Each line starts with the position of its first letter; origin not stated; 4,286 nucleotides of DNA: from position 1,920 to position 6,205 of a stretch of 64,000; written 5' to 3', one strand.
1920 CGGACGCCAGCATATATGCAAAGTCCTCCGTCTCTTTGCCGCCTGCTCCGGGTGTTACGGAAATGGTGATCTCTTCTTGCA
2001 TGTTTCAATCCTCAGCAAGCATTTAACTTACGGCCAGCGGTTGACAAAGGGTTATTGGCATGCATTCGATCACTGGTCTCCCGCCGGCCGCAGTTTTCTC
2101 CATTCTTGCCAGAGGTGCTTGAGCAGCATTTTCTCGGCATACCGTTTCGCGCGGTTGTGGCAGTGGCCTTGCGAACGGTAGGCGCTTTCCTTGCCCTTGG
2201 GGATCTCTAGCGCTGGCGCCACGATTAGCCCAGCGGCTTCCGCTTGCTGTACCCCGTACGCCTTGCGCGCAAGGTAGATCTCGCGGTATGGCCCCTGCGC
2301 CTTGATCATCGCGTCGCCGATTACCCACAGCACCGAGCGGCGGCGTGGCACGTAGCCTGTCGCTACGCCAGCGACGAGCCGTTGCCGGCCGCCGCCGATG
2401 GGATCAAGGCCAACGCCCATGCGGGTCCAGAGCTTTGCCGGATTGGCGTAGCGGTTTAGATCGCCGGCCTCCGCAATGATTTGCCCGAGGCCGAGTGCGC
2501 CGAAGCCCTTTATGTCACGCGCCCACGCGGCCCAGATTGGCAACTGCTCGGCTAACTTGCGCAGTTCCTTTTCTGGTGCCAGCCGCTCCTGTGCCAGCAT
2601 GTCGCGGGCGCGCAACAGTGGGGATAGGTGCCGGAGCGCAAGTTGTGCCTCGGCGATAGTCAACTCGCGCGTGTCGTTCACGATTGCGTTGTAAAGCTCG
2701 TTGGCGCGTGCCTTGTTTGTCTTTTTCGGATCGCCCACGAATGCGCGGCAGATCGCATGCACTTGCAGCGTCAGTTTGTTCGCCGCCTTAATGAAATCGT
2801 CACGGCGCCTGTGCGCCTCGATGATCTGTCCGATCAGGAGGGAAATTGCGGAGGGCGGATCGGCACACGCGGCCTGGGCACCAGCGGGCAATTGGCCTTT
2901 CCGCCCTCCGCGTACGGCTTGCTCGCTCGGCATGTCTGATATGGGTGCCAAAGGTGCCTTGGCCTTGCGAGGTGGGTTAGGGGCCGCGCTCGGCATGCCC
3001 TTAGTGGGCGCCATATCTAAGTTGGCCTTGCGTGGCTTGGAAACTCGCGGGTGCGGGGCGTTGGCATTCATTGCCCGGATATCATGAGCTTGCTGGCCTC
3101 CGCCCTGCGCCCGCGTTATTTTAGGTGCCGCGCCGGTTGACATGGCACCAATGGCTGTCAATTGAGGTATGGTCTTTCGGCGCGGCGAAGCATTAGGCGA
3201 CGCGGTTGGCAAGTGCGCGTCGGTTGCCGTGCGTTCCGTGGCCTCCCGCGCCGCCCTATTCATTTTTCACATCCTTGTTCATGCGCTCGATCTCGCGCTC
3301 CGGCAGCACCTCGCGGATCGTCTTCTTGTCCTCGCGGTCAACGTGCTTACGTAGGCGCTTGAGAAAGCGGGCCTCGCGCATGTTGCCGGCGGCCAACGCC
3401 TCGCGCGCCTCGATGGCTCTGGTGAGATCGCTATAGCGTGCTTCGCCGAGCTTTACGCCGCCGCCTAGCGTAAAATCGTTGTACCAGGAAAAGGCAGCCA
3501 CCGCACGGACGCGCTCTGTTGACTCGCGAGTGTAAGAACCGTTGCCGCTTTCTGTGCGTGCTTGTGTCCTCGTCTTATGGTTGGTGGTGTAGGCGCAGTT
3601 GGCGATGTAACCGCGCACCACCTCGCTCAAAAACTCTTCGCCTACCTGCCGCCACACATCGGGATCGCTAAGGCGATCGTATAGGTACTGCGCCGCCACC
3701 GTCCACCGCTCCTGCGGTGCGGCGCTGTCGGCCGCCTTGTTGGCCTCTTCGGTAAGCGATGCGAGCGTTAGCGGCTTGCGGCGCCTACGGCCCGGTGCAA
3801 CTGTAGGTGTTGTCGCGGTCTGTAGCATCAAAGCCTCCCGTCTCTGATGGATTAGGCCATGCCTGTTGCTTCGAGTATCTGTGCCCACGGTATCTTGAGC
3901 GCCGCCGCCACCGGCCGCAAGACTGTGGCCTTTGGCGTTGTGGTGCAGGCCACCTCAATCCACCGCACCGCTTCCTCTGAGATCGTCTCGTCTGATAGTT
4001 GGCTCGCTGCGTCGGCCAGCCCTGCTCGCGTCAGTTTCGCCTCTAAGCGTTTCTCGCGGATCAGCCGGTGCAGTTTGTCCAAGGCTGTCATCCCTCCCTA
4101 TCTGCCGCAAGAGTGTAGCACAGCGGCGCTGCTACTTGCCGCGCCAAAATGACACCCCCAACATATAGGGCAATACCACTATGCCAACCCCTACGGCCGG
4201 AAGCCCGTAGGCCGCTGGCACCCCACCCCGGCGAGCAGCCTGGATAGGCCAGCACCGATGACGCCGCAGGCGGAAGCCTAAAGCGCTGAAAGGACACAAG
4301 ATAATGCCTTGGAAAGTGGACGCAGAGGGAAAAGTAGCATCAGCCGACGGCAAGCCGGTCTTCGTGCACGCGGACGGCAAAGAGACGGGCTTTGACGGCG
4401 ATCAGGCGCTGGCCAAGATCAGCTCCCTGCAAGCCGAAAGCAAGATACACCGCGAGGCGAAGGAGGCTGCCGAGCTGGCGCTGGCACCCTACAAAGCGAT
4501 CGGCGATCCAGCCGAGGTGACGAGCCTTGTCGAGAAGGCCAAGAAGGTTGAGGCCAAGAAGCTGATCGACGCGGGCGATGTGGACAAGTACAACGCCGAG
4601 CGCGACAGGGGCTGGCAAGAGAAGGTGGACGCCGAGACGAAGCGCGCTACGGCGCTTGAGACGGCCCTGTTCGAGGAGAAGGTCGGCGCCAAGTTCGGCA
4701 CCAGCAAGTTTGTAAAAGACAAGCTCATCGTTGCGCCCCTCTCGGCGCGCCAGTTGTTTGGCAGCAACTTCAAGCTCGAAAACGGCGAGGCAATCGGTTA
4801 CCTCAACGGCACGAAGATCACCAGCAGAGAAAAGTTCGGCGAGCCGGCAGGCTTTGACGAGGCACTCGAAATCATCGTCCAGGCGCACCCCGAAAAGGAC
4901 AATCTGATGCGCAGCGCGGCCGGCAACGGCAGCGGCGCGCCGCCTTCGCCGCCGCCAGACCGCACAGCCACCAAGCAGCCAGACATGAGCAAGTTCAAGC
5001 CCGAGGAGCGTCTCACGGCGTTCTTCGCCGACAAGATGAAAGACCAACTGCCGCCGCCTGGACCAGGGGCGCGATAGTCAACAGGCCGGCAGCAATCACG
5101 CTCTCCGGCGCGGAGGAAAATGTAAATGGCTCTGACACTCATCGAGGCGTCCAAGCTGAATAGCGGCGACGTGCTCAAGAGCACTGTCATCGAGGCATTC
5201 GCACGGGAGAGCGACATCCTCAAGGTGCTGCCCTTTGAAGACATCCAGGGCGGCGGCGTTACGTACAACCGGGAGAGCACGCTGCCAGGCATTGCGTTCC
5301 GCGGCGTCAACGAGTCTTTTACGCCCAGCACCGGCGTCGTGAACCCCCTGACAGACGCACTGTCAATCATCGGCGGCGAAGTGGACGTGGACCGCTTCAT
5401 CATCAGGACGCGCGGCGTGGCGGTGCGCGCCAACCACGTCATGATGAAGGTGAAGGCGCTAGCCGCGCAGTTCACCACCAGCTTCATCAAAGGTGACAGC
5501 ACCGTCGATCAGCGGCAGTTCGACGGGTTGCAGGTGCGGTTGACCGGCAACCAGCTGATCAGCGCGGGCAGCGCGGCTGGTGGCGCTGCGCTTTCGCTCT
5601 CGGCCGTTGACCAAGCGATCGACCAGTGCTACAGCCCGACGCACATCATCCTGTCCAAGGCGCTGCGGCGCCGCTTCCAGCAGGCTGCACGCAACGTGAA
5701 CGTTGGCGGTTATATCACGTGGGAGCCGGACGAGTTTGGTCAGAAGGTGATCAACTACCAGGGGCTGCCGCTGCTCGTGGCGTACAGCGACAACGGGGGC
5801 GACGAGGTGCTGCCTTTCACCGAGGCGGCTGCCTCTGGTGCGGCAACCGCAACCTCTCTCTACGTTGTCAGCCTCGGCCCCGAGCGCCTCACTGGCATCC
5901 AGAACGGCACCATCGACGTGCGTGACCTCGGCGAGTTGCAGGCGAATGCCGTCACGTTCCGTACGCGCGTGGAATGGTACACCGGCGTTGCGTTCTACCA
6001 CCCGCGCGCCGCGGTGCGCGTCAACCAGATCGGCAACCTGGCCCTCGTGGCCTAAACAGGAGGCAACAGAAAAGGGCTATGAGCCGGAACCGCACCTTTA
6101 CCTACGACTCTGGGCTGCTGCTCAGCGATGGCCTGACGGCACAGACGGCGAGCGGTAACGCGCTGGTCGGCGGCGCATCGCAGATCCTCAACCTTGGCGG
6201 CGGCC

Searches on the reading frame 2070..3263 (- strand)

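Call 20: search_protein_families(library=pfam, proteins=[window:2070-3263:-], max_evalue=0.1)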
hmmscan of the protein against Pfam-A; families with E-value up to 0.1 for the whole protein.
window:2070-3263:- (397 aa): 1 family
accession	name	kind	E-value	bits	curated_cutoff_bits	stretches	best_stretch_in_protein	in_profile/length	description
PF02371.22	Transposase_20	-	0.0085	16.9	21.3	1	249-323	5-79/87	Transposase IS116/IS110/IS902 family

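Call 21: search_protein_families(library=phrogs, proteins=[window:2070-3263:-], max_evalue=0.01)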
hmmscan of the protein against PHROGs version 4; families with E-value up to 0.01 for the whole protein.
window:2070-3263:- (397 aa): 2 families
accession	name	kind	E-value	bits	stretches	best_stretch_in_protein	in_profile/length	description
phrog_4285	-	integration and excision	1.2e-20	75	1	220-392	76-250/277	transposase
phrog_2199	-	integration and excision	0.0045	17.1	1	151-318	135-297/356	transposase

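Call 54: search_protein_families(library=padloc, proteins=[window:2070-3263:-], max_evalue=0.01)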
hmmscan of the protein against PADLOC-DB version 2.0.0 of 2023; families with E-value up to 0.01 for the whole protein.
window:2070-3263:- (397 aa): 0 families

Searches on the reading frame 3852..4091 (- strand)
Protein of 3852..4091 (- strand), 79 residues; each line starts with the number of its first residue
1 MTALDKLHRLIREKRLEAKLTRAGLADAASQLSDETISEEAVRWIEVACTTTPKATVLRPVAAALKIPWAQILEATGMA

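Call 20: search_protein_families(library=pfam, proteins=[window:3852-4091:-], max_evalue=0.1)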
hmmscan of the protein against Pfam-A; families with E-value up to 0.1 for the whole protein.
window:3852-4091:- (79 aa): 2 families
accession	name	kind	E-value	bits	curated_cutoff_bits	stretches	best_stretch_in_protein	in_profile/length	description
PF01381.28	HTH_3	-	0.011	16.2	23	1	11-69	1-52/55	Helix-turn-helix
PF13560.12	HTH_31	-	0.028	15.1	27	1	9-68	4-57/64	Helix-turn-helix domain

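Call 21: search_protein_families(library=phrogs, proteins=[window:3852-4091:-], max_evalue=0.01)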
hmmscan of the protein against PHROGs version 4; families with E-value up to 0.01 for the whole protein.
window:3852-4091:- (79 aa): 2 families
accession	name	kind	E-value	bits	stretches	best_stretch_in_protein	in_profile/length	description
phrog_5823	-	transcription regulation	0.0043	17.3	1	10-73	10-67/404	transcriptional regulator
phrog_3949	-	transcription regulation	0.0053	17.8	1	16-78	17-78/161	transcriptional repressor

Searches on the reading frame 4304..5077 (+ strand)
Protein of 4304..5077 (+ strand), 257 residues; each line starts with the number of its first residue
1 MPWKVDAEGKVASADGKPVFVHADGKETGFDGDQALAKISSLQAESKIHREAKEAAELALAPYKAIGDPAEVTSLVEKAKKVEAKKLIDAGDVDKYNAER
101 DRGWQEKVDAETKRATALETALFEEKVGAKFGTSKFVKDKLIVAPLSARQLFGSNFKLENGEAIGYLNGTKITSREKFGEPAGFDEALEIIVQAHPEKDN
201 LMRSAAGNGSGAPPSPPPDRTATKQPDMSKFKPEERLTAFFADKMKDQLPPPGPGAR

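Call 20: search_protein_families(library=pfam, proteins=[window:4304-5077:+], max_evalue=0.1)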
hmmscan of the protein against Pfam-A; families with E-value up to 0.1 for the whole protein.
window:4304-5077:+ (257 aa): 1 family
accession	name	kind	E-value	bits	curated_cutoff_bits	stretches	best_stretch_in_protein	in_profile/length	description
PF20356.3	DUF6651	-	6.9e-23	81.8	27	1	112-212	3-104/113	Family of unknown function (DUF6651)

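Call 21: search_protein_families(library=phrogs, proteins=[window:4304-5077:+], max_evalue=0.01)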
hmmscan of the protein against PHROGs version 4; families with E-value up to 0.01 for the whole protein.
window:4304-5077:+ (257 aa): 3 families
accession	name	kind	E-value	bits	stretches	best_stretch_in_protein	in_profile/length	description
phrog_784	-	unknown function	1.6e-65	222.2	1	3-226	6-230/250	-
phrog_206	-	head and packaging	3.2e-14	54.3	1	27-235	24-244/263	head scaffolding protein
phrog_7402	-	unknown function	1e-12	49.6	1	127-216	3-97/123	-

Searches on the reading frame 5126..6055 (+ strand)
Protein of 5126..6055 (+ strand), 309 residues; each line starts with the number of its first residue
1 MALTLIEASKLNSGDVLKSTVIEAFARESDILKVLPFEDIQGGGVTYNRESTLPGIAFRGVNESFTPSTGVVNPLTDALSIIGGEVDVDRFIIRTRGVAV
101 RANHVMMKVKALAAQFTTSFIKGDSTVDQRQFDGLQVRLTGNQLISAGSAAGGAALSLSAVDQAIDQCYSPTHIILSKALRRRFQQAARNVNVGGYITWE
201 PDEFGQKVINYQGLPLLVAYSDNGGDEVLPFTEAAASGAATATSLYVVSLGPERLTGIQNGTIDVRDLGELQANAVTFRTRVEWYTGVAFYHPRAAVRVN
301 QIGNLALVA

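Call 20: search_protein_families(library=pfam, proteins=[window:5126-6055:+], max_evalue=0.1)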
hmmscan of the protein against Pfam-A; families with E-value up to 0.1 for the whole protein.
window:5126-6055:+ (309 aa): 2 families
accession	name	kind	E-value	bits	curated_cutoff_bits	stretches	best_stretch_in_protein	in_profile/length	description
PF20911.3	GP7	-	3.8e-12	46.2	27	1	19-148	7-147/313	Major capsid protein GP7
PF22700.2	MVD-like_N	-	0.045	13.8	27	1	146-206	97-153/157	Diphosphomevalonate decarboxylase-like N-terminal domain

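Call 21: search_protein_families(library=phrogs, proteins=[window:5126-6055:+], max_evalue=0.01)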
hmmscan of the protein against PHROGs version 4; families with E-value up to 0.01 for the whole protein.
window:5126-6055:+ (309 aa): 2 families
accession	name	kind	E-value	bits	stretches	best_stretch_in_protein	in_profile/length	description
phrog_212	-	head and packaging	7.4e-78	263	1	1-305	4-296/301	major head protein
phrog_31318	-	unknown function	1.1e-07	32.7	1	178-303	25-145/147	-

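Call 67: search_dna_similar(query=window:5126-6055:+, collection=phages, mode=protein, max_rows=15)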
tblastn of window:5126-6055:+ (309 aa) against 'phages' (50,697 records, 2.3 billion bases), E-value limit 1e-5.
Records with a match: 276; places in all: 281; records where one place covers at least 80% of the query: 250.
Best place of each record, by identity: <60% 276.
By first word of the organism name: Pseudomonas 76; Caulobacter 39; Xanthomonas 23; Streptomyces 17; Brevundimonas 13; Paenibacillus 13; Stenotrophomonas 11; Gordonia 9; Bordetella 9; Rhizobium 8; and 23 more.
By host as written in the record: Pseudomonas aeruginosa 25; Caulobacter vibrioides CB15 22; Pseudomonas aeruginosa PAO1 20; - 14; Paenibacillus larvae 11; Bordetella bronchiseptica ATCC 10580 9; Brevundimonas pondensis LVF1 8; Pseudomonas aeruginosa PA14 8; and 85 more.
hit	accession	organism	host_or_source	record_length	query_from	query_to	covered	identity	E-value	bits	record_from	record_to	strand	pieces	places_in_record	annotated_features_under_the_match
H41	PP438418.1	Microcystis phage Mwe-JY26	Microcystis wesenbergii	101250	1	307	99%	53.4%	2e-91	303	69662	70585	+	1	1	major capsid protein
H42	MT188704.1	Mesorhizobium phage Cp1R7A-A1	Mesorhizobium loti R7ANS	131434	1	302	98%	49.2%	3e-83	279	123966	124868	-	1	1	major capsid protein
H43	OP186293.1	Rhodobacter phage RcXuper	Rhodobacter capsulatus YW1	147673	3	308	99%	48.2%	5e-80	270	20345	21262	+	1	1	major capsid protein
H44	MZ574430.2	Caulobacter phage C2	Caulobacter vibrioides CB15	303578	2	309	100%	47.6%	3e-72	247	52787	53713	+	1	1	major capsid protein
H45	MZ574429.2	Caulobacter phage C1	Caulobacter vibrioides CB15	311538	2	309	100%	47.6%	3e-72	247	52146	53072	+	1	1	major capsid protein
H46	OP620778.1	Bertelyvirus sp.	Caulobacter vibrioides CB15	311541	2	309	100%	47.6%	3e-72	247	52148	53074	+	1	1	major capsid protein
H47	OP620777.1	Bertelyvirus sp.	Caulobacter vibrioides CB15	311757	2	309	100%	47.6%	3e-72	247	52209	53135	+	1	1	major capsid protein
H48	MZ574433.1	Caulobacter phage RB23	Caulobacter vibrioides CB15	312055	2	309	100%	47.6%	3e-72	247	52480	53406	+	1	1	major capsid protein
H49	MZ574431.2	Caulobacter phage J4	Caulobacter vibrioides CB15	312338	2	309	100%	47.6%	3e-72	247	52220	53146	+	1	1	major capsid protein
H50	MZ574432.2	Caulobacter phage BL47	Caulobacter vibrioides CB15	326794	2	309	100%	47.6%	3e-72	247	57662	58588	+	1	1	major capsid protein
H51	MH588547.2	Caulobacter phage CcrSC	Caulobacter vibrioides CB15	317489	2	309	100%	47.6%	3e-72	247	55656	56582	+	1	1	major capsid protein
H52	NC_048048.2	Caulobacter phage CcrSC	Caulobacter vibrioides CB15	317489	2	309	100%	47.6%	3e-72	247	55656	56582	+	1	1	major head protein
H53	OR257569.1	Ruegeria phage RpAliso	Ruegeria pomeroyi DSS-3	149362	3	308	99%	47.9%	6e-79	266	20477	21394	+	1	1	major capsid protein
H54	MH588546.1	Caulobacter phage CcrBL9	Caulobacter vibrioides CB15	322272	2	309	100%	47.3%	9e-73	249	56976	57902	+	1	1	major capsid protein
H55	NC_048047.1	Caulobacter phage CcrBL9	Caulobacter vibrioides CB15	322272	2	309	100%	47.3%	9e-73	249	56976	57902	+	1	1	major head protein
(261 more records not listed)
